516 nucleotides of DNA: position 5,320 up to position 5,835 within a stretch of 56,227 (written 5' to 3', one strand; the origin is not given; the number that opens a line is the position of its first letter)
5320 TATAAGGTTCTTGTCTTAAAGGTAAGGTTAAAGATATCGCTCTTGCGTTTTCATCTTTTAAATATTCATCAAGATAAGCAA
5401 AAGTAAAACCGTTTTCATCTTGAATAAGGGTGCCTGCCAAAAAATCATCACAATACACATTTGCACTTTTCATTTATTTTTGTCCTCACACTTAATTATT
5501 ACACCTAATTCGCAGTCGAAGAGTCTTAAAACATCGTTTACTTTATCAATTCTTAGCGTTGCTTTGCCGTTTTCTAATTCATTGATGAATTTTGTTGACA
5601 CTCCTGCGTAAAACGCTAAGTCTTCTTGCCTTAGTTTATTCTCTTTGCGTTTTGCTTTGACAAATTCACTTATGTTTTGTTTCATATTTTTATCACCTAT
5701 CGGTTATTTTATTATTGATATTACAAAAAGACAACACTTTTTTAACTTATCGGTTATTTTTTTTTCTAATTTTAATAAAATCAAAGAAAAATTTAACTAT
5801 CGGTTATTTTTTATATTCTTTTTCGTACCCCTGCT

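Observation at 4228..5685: Split three-gene HipB / HipS-like / HipT-like kinase module with a Cys/His N-terminal cluster on the kinase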

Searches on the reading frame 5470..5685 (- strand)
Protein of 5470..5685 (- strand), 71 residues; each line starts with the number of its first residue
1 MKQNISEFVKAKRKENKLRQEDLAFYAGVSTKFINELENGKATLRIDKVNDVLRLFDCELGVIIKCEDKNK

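Call 3: search_protein_families(library=pfam, proteins=[window:5470-5685:-], max_evalue=0.01)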
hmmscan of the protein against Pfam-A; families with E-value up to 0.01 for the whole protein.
window:5470-5685:- (71 aa): 5 families
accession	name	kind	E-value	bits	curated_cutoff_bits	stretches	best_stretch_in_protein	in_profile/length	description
PF01381.28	HTH_3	-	1.3e-10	41.6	23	1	9-61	1-53/55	Helix-turn-helix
PF12844.13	HTH_19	-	1.7e-07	31.5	30.2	1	7-58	2-53/64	Helix-turn-helix domain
PF13443.12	HTH_26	-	2.1e-06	28.3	22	1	14-68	7-62/63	Cro/C1-type HTH DNA-binding domain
PF13560.12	HTH_31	-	0.0014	19.4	27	1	8-57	5-55/64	Helix-turn-helix domain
PF13744.12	HTH_37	-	0.0048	17.1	27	1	2-64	16-79/80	Helix-turn-helix domain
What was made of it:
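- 5470..5685 (-): hipB: 71-aa HTH (Xre/Cro-type) DNA-binding protein, the predicted autorepressor of the operon. HTH_3 1.3e-10 (call 3).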

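Call 4: search_protein_families(library=ncbifam, proteins=[window:5470-5685:-], max_evalue=0.01)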
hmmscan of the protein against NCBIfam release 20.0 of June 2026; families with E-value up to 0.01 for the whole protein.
window:5470-5685:- (71 aa): 8 families
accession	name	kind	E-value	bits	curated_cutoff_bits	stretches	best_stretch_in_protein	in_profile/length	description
TIGR03070.1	couple_hipB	subfamily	2.6e-20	72.1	71.65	1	4-60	2-58/58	type II toxin-antitoxin system Y4mF family antitoxin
NF006015.0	PRK08154.1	subfamily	7.8e-06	25.2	204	1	4-69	30-95/314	anaerobic benzoate catabolism transcriptional regulator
NF041951.1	phage_RstR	subfamily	0.00035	20.8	80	1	5-64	3-62/108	RstR family transcriptional repressor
NF041493.1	MobT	equivalog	0.0012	17.7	600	1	10-50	2-42/383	MobT family relaxase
NF010465.0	PRK13890.1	equivalog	0.0016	18.5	96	1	14-70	15-71/121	conjugal transfer protein TrbA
TIGR00270.2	TIGR00270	equivalog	0.0025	17.6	110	1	4-47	75-118/159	multiprotein bridging factor aMBF1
NF047948.1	male_kill_WMK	equivalog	0.0026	17.3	300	1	3-68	161-226/300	WO male-killing family protein Wmk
NF041575.1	antitoxPezA_Strep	equivalog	0.0071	16.3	290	1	5-59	2-56/158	type II toxin-antitoxin system antitoxin PezA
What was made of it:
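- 5470..5685 (-): TIGR03070 couple_hipB 2.6e-20 (call 4).
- HipB belongs to the couple_hipB/Y4mF antitoxin family as NCBIfam names it (call 4).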

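Call 55: search_solved_structures(query=window:5470-5685:-, max_evalue=0.001, show_alignments=2)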
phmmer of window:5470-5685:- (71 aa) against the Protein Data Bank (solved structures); distinct sequences matched with E-value up to 0.001: 2.
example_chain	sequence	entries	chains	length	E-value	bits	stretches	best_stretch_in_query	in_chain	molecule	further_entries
8bny_A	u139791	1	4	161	0.00013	25.2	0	4-42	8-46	Immunity repressor protein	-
8ezt_A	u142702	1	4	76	0.00016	24.9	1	2-58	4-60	HipB(Lp)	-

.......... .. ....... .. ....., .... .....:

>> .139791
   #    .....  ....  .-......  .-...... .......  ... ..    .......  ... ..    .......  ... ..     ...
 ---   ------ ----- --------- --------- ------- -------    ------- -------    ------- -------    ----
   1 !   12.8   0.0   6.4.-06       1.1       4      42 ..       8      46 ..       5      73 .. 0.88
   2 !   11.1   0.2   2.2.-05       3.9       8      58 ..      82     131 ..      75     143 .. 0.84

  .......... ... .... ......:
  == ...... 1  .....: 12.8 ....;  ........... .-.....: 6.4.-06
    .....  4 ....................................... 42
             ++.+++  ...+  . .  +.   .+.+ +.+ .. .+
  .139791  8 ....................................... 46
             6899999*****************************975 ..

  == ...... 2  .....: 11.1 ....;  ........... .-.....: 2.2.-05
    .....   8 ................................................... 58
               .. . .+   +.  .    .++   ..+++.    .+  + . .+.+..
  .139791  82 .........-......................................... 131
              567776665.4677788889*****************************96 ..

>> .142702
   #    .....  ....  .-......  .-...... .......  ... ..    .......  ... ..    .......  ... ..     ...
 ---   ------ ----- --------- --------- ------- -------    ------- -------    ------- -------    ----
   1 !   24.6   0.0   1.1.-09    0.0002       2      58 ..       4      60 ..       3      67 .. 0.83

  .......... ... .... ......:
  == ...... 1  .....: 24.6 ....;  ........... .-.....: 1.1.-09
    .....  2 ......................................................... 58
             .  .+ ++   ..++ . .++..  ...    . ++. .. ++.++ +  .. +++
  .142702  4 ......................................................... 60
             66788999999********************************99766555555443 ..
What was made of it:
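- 5470..5685 (-): Matches solved HipB(Lp) 8ezt at E 1.6e-4 (call 55).
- On HipBST tripartite toxin-antitoxin system: HTH_3, couple_hipB and HipB(Lp) 8ezt matches (calls 3, 4, 55).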

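Call 68: search_protein_families(library=padloc, proteins=[window:5470-5685:-], max_evalue=0.001)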
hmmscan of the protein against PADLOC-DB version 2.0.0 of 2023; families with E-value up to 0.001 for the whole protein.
window:5470-5685:- (71 aa): 4 families
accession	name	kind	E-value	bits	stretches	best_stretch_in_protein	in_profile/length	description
PDLC02926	HTH_VI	-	9.6e-09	33.4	1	4-67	1-64/92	-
PDLC03665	Control_protein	-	0.00036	18.7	1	10-51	14-56/77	control protein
PDLC03669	Control_protein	-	0.00068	17.9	1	2-48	7-53/96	control protein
PDLC04142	capH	-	0.00089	18.3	1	7-57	9-59/103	capH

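Call 69: search_protein_families(library=phrogs, proteins=[window:5470-5685:-], max_evalue=0.001)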
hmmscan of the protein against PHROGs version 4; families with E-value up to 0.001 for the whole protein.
window:5470-5685:- (71 aa): 11 families
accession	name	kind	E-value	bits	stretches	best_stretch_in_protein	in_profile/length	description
phrog_1373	-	transcription regulation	4.5e-08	34.3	1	5-64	64-123/166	transcriptional regulator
phrog_2967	-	transcription regulation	3.8e-06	27.6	1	2-65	8-71/225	transcriptional regulator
phrog_3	-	transcription regulation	9e-06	26.7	1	1-64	85-146/430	transcriptional repressor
phrog_5823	-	transcription regulation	1.2e-05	25.7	1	1-62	3-65/404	transcriptional regulator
phrog_8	-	transcription regulation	1.5e-05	25.6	1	4-58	76-210/346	transcriptional regulator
phrog_2104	-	unknown function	8.1e-05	23.8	1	7-41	42-76/103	-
phrog_29047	-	unknown function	0.0001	23.2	1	3-70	91-157/159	-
phrog_2339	-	DNA, RNA and nucleotide metabolism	0.00041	21.3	1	2-68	23-90/98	HTH DNA binding protein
phrog_7241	-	transcription regulation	0.00057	20.9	1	8-58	65-115/122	transcriptional regulator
phrog_1124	-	transcription regulation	0.00058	20.5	1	4-58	8-61/177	transcriptional regulator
phrog_4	-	transcription regulation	0.00064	19.8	1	1-60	133-188/400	transcriptional repressor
